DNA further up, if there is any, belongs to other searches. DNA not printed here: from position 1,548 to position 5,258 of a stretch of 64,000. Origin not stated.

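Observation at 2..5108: Dead pAgo directly followed by an MmeI-like nuclease-methyltransferase: possible composite guide-plus-effector module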

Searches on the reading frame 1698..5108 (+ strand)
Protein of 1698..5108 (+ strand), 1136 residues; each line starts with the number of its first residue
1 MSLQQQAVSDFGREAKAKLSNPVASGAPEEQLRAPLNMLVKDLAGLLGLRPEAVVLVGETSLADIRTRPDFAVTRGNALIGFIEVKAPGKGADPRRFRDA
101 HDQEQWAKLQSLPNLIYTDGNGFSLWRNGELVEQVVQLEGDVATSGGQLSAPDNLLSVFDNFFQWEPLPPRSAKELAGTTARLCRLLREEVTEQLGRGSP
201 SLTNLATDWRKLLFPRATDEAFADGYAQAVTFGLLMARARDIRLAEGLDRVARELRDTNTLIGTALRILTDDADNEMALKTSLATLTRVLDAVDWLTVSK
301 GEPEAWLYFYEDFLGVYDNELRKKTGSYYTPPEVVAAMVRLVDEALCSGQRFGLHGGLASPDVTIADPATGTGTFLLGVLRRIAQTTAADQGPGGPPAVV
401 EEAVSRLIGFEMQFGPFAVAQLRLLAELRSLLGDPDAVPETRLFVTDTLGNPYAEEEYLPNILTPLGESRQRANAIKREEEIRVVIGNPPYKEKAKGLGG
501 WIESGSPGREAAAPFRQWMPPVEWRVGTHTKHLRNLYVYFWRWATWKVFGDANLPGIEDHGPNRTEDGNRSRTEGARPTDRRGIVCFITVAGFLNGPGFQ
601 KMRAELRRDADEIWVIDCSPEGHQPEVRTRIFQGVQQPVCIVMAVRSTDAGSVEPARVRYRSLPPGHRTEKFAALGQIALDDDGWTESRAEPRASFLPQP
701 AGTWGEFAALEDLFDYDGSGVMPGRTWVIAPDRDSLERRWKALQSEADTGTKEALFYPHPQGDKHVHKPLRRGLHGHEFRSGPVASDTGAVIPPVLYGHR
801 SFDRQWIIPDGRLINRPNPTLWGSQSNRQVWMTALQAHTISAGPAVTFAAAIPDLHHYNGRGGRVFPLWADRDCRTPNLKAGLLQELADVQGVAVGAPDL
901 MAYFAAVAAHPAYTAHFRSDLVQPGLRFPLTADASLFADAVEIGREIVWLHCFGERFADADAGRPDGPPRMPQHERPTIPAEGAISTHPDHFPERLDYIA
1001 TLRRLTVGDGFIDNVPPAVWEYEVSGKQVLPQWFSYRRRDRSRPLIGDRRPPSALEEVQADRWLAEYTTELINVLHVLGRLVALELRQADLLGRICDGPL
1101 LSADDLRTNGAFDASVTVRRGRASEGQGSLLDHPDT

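Call 4: search_protein_families(library=pfam, proteins=[window:1698-5108:+], max_evalue=0.01)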
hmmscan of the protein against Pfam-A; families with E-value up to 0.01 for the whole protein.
window:1698-5108:+ (1136 aa): 3 families
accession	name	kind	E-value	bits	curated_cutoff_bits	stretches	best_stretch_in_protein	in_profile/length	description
PF18135.7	Type_ISP_C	-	3.6e-66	224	25.9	1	712-1043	1-318/342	Type ISP C-terminal specificity domain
PF02384.22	N6_Mtase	-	8.2e-09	35.7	20.4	1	309-494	9-138/311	N-6 DNA Methylase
PF07669.17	Eco57I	-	0.0021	18.6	25.3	0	477-495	69-88/171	Eco57I restriction-modification methylase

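Call 5: search_protein_families(library=padloc, proteins=[window:1698-5108:+], max_evalue=0.1)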
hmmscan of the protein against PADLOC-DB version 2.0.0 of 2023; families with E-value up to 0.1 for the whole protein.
window:1698-5108:+ (1136 aa): 22 families
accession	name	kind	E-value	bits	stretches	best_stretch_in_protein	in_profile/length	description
PDLC03631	REase_MTase_IIG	-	0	1306.6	1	5-1109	5-1052/1086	Type IIG restriction enzyme-methyltransferase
PDLC03610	REase_MTase_IIG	-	2.2e-66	222.7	3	59-501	45-495/1096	Type IIG restriction enzyme-methyltransferase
PDLC03621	REase_MTase_IIG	-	3.6e-13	46.4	1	305-494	282-461/1024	Type IIG restriction enzyme-methyltransferase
PDLC03338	MTase_II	-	9.1e-13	45.8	2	317-453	121-242/604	Type II methyltransferase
PDLC03597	REase_MTase_IIG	-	2.3e-12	43.3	2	308-491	863-1035/1646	Type IIG restriction enzyme-methyltransferase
PDLC04134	mad2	-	7.6e-11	39.5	1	48-425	21-334/492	mads_2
PDLC03051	REase_MTase_I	-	2.9e-09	32.6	1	318-496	857-1026/1591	Type I restriction enzyme-methyltransferase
PDLC03026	MTase_I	-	6.6e-09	33.4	1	266-388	86-190/487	Type I methyltransferase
PDLC03021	MTase_I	-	4.2e-08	30.5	1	261-388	103-211/491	Type I methyltransferase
PDLC03630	REase_MTase_IIG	-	8.3e-08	28.5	1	263-421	310-461/1100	Type IIG restriction enzyme-methyltransferase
PDLC02529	PglX|PglXI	-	1.7e-06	24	1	361-491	227-367/1189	PglX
PDLC03025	MTase_I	-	0.00056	16.7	1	262-388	101-209/569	Type I methyltransferase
PDLC03029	MTase_I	-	0.00089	15.8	1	308-424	159-256/661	Type I methyltransferase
PDLC03022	MTase_I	-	0.0018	14.7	1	308-386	168-235/857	Type I methyltransferase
PDLC03617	REase_MTase_IIG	-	0.004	12.8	1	363-425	227-289/1183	Type IIG restriction enzyme-methyltransferase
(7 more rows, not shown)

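Call 6: search_protein_families(library=ncbifam, proteins=[window:1698-5108:+], max_evalue=0.1)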
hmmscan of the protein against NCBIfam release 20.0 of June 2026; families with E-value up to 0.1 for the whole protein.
window:1698-5108:+ (1136 aa): 3 families
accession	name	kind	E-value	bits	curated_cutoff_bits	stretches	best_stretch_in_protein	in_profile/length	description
NF033451.1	BREX_2_MTaseX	equivalog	1.1e-05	23.4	400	1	351-426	219-288/1185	BREX-2 system adenine-specific DNA-methyltransferase PglX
NF047738.1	antiphage_MADS2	equivalog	2.8e-05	22.6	720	1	318-395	303-365/654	methylation-associated defense system DNA methyltransferase MAD2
TIGR02987.1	met_A_Alw26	exception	0.0019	17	353.5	1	323-386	1-56/523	Alw26I/Eco31I/Esp3I family type II restriction adenine-specific DNA-methyltransferase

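Call 7: find_encoding_contigs(protein=window:1698-5108:+, flank=10000, max_places=6)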
Protein window:1698-5108:+ (1136 aa): no gene with exactly this product is on record in the collection.

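Call 14: search_solved_structures(query=window:1698-5108:+, max_evalue=0.001, show_alignments=2)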
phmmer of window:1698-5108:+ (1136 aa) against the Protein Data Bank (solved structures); distinct sequences matched with E-value up to 0.001: 3.
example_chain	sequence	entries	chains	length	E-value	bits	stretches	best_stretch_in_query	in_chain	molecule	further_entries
7lo5_A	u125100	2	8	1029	1.8e-17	65.6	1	308-547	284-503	Site-specific DNA-methyltransferase (adenine-specific)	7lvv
4xqk_A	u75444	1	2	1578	3.6e-12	48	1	308-551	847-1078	LlaBIII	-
5ffj_A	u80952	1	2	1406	1.4e-09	39.4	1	308-493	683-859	Endonuclease and methylase LlaGI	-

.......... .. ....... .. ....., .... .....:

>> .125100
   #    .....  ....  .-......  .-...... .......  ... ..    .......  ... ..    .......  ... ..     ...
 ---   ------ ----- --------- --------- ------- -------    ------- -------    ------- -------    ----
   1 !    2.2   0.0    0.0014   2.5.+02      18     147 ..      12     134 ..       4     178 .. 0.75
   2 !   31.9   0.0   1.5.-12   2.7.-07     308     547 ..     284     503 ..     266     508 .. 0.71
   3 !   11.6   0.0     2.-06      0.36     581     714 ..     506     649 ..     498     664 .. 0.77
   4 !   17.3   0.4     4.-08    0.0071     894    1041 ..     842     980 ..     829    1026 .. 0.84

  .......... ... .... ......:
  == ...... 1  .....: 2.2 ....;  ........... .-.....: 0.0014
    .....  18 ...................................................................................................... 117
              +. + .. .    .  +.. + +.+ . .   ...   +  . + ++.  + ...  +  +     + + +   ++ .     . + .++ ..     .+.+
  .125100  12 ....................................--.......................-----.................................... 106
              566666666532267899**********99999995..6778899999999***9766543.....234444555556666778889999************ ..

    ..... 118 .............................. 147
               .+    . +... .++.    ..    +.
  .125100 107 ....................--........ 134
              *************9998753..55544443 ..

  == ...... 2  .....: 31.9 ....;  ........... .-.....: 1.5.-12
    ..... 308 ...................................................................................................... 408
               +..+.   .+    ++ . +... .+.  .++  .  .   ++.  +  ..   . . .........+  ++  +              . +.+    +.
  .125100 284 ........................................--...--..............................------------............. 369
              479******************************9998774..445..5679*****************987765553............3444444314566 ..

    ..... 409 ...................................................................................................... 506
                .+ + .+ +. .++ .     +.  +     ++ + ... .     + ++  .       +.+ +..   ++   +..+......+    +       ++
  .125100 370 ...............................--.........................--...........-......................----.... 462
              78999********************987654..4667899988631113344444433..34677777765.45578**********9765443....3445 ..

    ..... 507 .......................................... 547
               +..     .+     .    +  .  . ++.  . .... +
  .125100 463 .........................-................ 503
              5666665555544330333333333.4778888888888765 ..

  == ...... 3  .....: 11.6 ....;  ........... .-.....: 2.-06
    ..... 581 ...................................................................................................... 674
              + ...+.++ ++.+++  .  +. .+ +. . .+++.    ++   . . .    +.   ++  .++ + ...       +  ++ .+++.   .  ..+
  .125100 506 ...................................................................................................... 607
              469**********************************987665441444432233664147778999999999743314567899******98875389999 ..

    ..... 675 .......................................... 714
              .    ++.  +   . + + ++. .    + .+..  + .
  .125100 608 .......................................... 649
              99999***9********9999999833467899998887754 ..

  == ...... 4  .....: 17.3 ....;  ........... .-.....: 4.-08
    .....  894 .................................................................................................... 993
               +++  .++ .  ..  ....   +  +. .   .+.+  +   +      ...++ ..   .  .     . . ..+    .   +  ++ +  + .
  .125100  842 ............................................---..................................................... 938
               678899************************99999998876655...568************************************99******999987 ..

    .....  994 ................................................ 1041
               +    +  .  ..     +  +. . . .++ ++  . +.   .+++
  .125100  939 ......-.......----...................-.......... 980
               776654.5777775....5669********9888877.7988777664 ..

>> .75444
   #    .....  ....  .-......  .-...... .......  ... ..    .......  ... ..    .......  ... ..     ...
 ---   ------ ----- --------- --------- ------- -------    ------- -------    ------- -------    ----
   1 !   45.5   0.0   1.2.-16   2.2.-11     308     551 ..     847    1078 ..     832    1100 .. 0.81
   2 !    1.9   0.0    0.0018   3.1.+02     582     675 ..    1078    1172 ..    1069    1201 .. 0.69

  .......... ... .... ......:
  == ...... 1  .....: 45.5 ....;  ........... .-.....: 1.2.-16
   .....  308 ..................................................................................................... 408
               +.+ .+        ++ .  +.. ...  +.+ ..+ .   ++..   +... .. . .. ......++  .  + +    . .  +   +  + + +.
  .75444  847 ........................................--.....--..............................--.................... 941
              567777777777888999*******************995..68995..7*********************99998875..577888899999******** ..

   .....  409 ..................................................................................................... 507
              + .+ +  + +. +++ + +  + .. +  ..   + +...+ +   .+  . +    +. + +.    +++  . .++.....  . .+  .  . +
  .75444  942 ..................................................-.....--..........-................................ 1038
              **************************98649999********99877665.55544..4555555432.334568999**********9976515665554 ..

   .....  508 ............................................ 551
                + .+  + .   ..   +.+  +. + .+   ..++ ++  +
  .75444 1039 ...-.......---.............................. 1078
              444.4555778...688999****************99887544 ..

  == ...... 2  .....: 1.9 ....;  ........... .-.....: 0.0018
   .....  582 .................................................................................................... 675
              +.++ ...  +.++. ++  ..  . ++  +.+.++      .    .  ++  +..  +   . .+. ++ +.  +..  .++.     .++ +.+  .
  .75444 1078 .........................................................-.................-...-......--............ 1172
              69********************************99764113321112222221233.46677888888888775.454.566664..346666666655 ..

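Call 34: find_related_loci(query=window:1698-5108:+, collection=metagenome_contigs, flank=10000)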
Query window:1698-5108:+ (1136 aa) in metagenome_contigs; peptide patterns used: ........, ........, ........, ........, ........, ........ (x = any residue, [..] = any of these).
600 stretches matched a pattern (row limit reached: there are more); 588 encode a relative of the query (tblastn E <= 1e-3); the best 80 are kept; 80 distinct loci.
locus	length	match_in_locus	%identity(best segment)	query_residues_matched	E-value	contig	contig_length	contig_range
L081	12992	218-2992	81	211-1135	0e+0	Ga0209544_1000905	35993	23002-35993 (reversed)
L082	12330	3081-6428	69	6-1131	0e+0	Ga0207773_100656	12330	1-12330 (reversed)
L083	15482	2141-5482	64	6-1131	0e+0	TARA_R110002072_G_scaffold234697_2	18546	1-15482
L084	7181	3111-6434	63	5-1132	0e+0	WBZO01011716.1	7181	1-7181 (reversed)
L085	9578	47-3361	61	7-1132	0e+0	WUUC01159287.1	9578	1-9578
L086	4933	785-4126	61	1-1132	0e+0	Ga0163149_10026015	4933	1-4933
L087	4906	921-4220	61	7-1122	0e+0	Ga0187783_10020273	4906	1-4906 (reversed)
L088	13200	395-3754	61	6-1131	0e+0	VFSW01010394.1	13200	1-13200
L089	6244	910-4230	61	5-1133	0e+0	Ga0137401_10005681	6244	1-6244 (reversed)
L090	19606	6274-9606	62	5-1132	0e+0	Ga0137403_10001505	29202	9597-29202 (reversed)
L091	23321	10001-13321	61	5-1133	0e+0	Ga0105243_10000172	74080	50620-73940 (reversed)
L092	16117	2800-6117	61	5-1136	0e+0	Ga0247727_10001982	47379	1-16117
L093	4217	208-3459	61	7-1106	0e+0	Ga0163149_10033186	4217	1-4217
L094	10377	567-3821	62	7-1106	0e+0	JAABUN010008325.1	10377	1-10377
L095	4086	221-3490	62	7-1112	0e+0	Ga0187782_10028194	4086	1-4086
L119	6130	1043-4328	62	7-1112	0e+0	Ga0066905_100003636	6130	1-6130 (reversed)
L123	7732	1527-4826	60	7-1133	0e+0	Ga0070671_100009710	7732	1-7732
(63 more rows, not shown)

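Call 48: search_solved_structures(query=A3, max_evalue=0.01, show_alignments=0)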
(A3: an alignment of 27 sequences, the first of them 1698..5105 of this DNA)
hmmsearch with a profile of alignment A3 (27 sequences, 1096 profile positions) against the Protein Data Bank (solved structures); distinct sequences matched with E-value up to 0.01: 5.
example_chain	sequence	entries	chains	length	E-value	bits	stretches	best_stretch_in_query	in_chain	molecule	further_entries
7lo5_A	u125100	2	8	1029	4.9e-58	199.9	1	11-967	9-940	Site-specific DNA-methyltransferase (adenine-specific)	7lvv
4xqk_A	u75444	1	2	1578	2.1e-47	164.7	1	297-927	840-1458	LlaBIII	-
5ffj_A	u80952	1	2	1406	7.2e-46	159.6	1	297-929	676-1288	Endonuclease and methylase LlaGI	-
7vru_A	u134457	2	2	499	0.00059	20.9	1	278-381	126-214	Site-specific DNA-methyltransferase (adenine-specific)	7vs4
3ufb_A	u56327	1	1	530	0.0041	18.1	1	283-386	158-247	Type I restriction-modification system methyltransferase subunit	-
